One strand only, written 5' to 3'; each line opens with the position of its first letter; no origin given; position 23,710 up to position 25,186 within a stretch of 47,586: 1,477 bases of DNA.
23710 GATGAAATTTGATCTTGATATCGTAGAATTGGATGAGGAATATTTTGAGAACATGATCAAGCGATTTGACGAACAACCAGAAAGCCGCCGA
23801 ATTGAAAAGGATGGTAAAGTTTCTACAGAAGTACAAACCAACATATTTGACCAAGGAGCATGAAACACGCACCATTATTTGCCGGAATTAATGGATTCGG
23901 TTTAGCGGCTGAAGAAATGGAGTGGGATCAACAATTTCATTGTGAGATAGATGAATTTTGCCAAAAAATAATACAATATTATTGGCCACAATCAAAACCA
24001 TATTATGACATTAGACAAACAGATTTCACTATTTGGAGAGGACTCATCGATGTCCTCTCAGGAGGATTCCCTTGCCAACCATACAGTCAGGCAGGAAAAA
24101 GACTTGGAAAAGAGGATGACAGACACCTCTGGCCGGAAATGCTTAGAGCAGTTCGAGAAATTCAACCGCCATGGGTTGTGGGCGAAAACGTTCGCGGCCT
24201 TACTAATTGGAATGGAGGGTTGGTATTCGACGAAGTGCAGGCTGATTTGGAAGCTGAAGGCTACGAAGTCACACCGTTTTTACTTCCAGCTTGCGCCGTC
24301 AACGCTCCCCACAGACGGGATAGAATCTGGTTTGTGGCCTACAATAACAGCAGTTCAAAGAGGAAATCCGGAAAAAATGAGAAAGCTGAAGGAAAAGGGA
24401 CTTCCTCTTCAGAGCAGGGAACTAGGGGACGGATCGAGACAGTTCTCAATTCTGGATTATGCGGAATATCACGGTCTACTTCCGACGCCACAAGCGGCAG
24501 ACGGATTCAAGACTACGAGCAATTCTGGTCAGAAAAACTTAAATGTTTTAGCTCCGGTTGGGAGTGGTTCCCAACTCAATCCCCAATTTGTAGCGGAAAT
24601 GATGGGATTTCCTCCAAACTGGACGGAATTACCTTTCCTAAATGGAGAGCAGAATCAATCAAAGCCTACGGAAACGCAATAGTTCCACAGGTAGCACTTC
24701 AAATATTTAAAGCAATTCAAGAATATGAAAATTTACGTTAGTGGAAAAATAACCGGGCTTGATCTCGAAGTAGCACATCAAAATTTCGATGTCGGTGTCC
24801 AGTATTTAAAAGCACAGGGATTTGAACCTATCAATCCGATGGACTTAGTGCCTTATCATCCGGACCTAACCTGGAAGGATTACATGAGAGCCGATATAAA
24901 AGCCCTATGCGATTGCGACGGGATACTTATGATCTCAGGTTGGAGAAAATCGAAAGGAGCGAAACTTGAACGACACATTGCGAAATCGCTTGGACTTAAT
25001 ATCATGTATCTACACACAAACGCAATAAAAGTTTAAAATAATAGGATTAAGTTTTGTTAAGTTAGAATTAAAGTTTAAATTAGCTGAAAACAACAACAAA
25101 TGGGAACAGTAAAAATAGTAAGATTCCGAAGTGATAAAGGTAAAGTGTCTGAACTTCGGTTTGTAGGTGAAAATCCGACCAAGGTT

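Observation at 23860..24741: A 225-codon +1 reading frame is nested inside the cytosine-5 methyltransferase gene, and both frames read like methyltransferase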

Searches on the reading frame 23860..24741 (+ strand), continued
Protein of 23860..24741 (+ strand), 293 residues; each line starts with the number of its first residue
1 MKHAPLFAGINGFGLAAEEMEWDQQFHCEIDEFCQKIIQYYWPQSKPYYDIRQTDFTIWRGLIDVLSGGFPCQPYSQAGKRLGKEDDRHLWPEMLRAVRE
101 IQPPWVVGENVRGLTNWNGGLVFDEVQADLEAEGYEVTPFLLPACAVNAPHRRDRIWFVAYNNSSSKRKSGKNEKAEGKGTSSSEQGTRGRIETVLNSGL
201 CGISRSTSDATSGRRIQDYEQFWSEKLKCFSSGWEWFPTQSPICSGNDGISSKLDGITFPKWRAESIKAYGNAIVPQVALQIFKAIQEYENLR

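Call 65: fold_search(model_id=the predicted structure, library=pdb)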
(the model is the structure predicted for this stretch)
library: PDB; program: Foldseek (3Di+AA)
matches with E <= 10: 1720; with E <= 0.001: 405
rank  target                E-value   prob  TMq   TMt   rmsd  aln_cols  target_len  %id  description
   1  2i9k_A                1.4e-13  1.00  0.49  0.44   3.2       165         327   31  Engineered Extrahelical Base Destabilization Enhances Sequence Discrimination of DNA Methyltransferase M.HhaI (released 2006-10-10)
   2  2zcj_A                1.4e-13  1.00  0.49  0.44   3.2       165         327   30  Ternary structure of the Glu119Gln M.HhaI, C5-Cytosine DNA methyltransferase, with unmodified DNA and AdoHcy (released 2007-12-04)
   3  2uz4_A                1.8e-13  1.00  0.48  0.44   3.3       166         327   29  HhaI DNA methyltransferase R165N mutant complex with 13mer GCGC-GMGC oligonucleotide and SAH (released 2008-06-03)
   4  1dct_A                2.4e-13  1.00  0.46  0.42   3.7       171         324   24  DNA (CYTOSINE-5) METHYLASE FROM HAEIII COVALENTLY BOUND TO DNA (released 1995-09-15)
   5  1svu_B                3.1e-13  1.00  0.46  0.43   3.1       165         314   25  Structure of the Q237W mutant of HhaI DNA methyltransferase: an insight into protein-protein interactions (released 2004-06-29)
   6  2uyc_A                4.1e-13  1.00  0.48  0.43   3.4       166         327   29  HhaI DNA methyltransferase R163N mutant complex with 13mer GCGC-GMGC oligonucleotide and SAH (released 2008-05-27)
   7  2z6a_A                4.6e-13  1.00  0.49  0.44   3.2       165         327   30  S-Adenosyl-L-methionine-Dependent Methyl Transfer: Observable Precatalytic Intermediates during DNA Cytosine Methylati (released 2007-08-21)
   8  1fjx_A                7.8e-13  1.00  0.49  0.44   3.3       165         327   31  STRUCTURE OF TERNARY COMPLEX OF HHAI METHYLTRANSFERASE MUTANT (T250G) IN COMPLEX WITH DNA AND ADOHCY (released 2000-12-15)
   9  2z6u_A                1.1e-12  1.00  0.49  0.44   3.2       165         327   30  Ternary structure of the Glu119Ala M.HhaI, C5-Cytosine DNA methyltransferase, with unmodified DNA and AdoHcy (released 2007-11-20)
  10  2z6q_A                1.3e-12  1.00  0.49  0.44   3.2       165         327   30  Ternary structure of Arg165Ala M.HhaI C5-Cytosine DNA methyltransferase with unmodified DNA and AdoHcy (released 2007-08-28)
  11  3g7u                  1.4e-12  1.00  0.46  0.39   3.6       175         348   24  Crystal structure of putative DNA modification methyltransferase encoded within prophage Cp-933R (E.coli) (released 2009-02-24)
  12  8yf3                  2.6e-12  1.00  0.47  0.41   2.9       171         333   23  DNA cytosine C5-carboxymethyltransferase in complex with Cx-SAM (released 2025-09-03)
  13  2uyh_A                2.8e-12  1.00  0.49  0.44   3.2       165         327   31  HhaI DNA methyltransferase S87Q-Q237S mutant complex with 13mer GCGC- GMGC oligonucleotide and SAH (released 2008-05-27)
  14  5lod_A                5.0e-12  1.00  0.47  0.43   4.2       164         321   27  Crystal structure of HhaI DNA methyltransferase in APO form (released 2017-08-16)
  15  9v4p_A                1.4e-11  1.00  0.44  0.18   4.3       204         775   20  Cryo-EM structure of A. thaliana MET1(610-1534) bound covalently to a hemi-mCpG DNA (released 2025-11-26)
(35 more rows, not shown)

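Call 66: search_solved_structures(query=window:23860-24738:+, max_evalue=0.001, show_alignments=3)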
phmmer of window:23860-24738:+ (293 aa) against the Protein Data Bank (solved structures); distinct sequences matched with E-value up to 0.001: 15.
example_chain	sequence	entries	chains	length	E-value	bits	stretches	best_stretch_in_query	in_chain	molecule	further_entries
10mh_A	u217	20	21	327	7.2e-17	64.6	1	4-164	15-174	PROTEIN (CYTOSINE-SPECIFIC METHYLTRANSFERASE HHAI) | HaeIII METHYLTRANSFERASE | Modification methylase HhaI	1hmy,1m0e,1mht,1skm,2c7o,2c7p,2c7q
1svu_A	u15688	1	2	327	7.2e-17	64.6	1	4-164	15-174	Modification methylase HhaI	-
1fjx_A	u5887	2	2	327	7.2e-17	64.6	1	4-164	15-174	HHAI DNA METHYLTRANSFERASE | MODIFICATION METHYLASE HHAI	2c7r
2i9k_A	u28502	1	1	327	9.8e-17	64.1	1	4-164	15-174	Modification methylase HhaI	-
2uyh_A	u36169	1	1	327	1.4e-16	63.7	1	4-164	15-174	MODIFICATION METHYLASE HHAI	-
2zcj_A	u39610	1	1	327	1.9e-16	63.2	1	4-164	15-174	Modification methylase HhaI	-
2uz4_A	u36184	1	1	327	3.6e-16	62.3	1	4-164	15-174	MODIFICATION METHYLASE HHAI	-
2uyc_A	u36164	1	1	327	3.6e-16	62.3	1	4-164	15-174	MODIFICATION METHYLASE HHAI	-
2z6u_A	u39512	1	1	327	4.9e-16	61.8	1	4-164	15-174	Modification methylase HhaI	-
2z6q_A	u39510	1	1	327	5e-16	61.8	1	4-164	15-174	Modification methylase HhaI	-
2z6a_A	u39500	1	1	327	1.3e-15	60.5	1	4-164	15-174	Modification methylase HhaI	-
3g7u_A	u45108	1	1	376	1.2e-08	37.5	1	5-164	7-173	Cytosine-specific methyltransferase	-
1dct_A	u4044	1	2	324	4.7e-07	32.3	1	64-162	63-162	PROTEIN (MODIFICATION METHYLASE HAEIII)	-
8yf3_A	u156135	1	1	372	6.4e-06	28.6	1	79-164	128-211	Cytosine-specific methyltransferase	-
3ubt_Y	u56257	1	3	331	1.2e-05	27.7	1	64-162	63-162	Modification methylase HaeIII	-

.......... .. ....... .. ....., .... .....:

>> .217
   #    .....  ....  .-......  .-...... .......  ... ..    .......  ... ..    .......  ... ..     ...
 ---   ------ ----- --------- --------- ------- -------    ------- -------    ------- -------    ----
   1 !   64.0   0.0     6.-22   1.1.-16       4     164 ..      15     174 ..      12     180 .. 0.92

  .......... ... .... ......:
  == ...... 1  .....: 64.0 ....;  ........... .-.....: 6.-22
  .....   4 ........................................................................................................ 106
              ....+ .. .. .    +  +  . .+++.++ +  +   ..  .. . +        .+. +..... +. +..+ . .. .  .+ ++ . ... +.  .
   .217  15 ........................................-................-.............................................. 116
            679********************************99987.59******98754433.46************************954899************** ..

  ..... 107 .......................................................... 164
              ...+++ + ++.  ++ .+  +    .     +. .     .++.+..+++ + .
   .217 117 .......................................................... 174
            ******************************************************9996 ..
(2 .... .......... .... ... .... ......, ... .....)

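Call 68: search_protein_families(library=pfam, proteins=[window:23860-24738:+], max_evalue=10)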
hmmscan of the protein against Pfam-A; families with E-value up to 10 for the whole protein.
window:23860-24738:+ (293 aa): 1 family
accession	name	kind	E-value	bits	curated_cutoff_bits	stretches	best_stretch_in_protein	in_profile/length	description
PF00145.23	DNA_methylase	-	5.9e-43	148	22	2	2-223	2-216/324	C-5 cytosine-specific DNA methylase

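Call 81: search_protein_families(library=phrogs, proteins=[window:23860-24738:+], max_evalue=0.001)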
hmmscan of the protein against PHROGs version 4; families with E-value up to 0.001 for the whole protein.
window:23860-24738:+ (293 aa): 5 families
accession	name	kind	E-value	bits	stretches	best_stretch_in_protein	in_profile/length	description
phrog_363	-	other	2.1e-67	228.6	1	1-291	54-317/327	DNA methyltransferase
phrog_116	-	other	1.3e-44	153.7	1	1-170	208-379/779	DNA methyltransferase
phrog_32758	-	other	2.8e-12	47.7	1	122-288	4-149/154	DNA methyltransferase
phrog_29583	-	other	1.8e-05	24.7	1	49-130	65-146/468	DNA methyltransferase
phrog_5999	-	other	3.1e-05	24.9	1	6-82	8-88/109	DNA methyltransferase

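Call 82: search_protein_families(library=padloc, proteins=[window:23860-24738:+], max_evalue=0.001)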
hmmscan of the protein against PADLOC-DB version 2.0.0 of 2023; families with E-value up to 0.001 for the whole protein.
window:23860-24738:+ (293 aa): 50 families (the best 25 are shown)
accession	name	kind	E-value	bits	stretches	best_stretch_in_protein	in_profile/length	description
PDLC03272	MTase_II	-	4.3e-42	142.7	1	3-169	77-243/407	Type II methyltransferase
PDLC00026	DruM2|DruM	-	7.5e-34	115.8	1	6-177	10-183/336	DNA cytosine methylase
PDLC03378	MTase_II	-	1.1e-30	105.2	1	1-166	3-172/344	Type II methyltransferase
PDLC03234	MTase_II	-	3.2e-26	90.5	1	4-177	8-189/375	Type II methyltransferase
PDLC00029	DruM2|DruM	-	5.6e-25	86.4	1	8-165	12-169/329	DNA cytosine methylase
PDLC00033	DruM2|DruM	-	1.4e-22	78.5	1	7-163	28-192/368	DNA cytosine methylase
PDLC03286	MTase_II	-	2e-21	74.7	1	1-162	1-169/185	Type II methyltransferase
PDLC03326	MTase_II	-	3.8e-21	73.7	1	6-167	10-181/412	Type II methyltransferase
PDLC00031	DruM2|DruM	-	5.2e-21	73.1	1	6-163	17-173/361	DNA cytosine methylase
PDLC03307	MTase_II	-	5.3e-21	73.3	1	5-117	5-117/382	Type II methyltransferase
PDLC00027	DruM2|DruM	-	1.8e-20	71.6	1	3-163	14-173/361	DNA cytosine methylase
PDLC03237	MTase_II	-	2.5e-18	63.4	1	62-169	867-976/1036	Type II methyltransferase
PDLC03269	MTase_II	-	5.1e-18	63.4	1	5-162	8-166/437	Type II methyltransferase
PDLC02653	DrmMII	-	1.8e-17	61.3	1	5-163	9-175/333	DrmMII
PDLC03242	MTase_II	-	1.2e-16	58.7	1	5-162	105-261/409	Type II methyltransferase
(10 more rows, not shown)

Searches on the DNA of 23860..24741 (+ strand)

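Call 6: search_dna_similar(query=window:23860-24741:+, collection=phages, mode=distant, max_rows=30)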
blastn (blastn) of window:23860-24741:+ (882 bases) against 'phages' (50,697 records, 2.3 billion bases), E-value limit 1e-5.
Records with a match: 9; places in all: 9; records where one place covers at least 80% of the query: 0.
Best place of each record, by identity: 60-80% 9.
By first word of the organism name: Bacteroides 2; Bacteriophage 2; Lactobacillus 2; Lacticaseibacillus 1; Phage 1; Porphyromonas 1.
By host as written in the record: - 3; Lactobacillus rhamnosus 2; Bacteroides salyersiae BG8 1; Bacteroides koreensis HM3 1; Lacticaseibacillus casei LMG 23550 1; Porphyromonas gingivalis AFR5B1 1.
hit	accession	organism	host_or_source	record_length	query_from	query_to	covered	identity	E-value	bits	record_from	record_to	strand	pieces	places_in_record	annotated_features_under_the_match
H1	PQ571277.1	Bacteroides phage BS-TP4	Bacteroides salyersiae BG8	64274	108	864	43%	71.8%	5e-23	193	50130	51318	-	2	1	DNA methyltransferase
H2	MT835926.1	Bacteriophage sp.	human fecal samples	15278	708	864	18%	79.1%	2e-27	130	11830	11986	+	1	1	record has no annotation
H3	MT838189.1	Bacteriophage sp.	human fecal samples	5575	708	864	18%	75.9%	7e-21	107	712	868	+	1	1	record has no annotation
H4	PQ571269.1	Bacteroides phage BKO1-TP3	Bacteroides koreensis HM3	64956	709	864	18%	75.3%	2e-22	113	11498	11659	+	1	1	DNA methyltransferase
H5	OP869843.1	Lacticaseibacillus phage R9.2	Lacticaseibacillus casei LMG 23550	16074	199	333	15%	71.5%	3e-7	63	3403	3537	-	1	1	hypothetical protein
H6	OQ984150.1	Phage C72C1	-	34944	368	483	13%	73.5%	8e-8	65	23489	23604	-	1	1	DNA methyltransferase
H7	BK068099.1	Porphyromonas phage phage018a_AFR5B1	Porphyromonas gingivalis AFR5B1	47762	709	800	10%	73.9%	3e-6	59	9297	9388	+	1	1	hypothetical protein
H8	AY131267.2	Lactobacillus phage Lc-Nu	Lactobacillus rhamnosus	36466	199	288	10%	74.4%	3e-6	60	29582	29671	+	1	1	ORF40: putative methylase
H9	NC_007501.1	Lactobacillus phage Lc-Nu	Lactobacillus rhamnosus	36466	199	288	10%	74.4%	3e-6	60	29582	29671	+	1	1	ORF40: DNA methyltransferase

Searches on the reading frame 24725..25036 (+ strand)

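Call 3: search_protein_families(library=pfam, proteins=[window:24725-25036:+], max_evalue=1)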
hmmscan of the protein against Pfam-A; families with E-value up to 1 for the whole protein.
window:24725-25036:+ (103 aa): 3 families
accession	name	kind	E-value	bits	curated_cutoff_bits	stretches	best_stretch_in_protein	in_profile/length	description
PF14359.12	DUF4406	-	3.2e-23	82.4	22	1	1-95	1-91/91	Domain of unknown function (DUF4406)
PF05014.21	Nuc_deoxyrib_tr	-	0.02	15.4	28.8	1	4-99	2-99/117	Nucleoside 2-deoxyribosyltransferase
PF09152.16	DUF1937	-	0.22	12.6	23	1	50-93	69-111/116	Domain of unknown function (DUF1937)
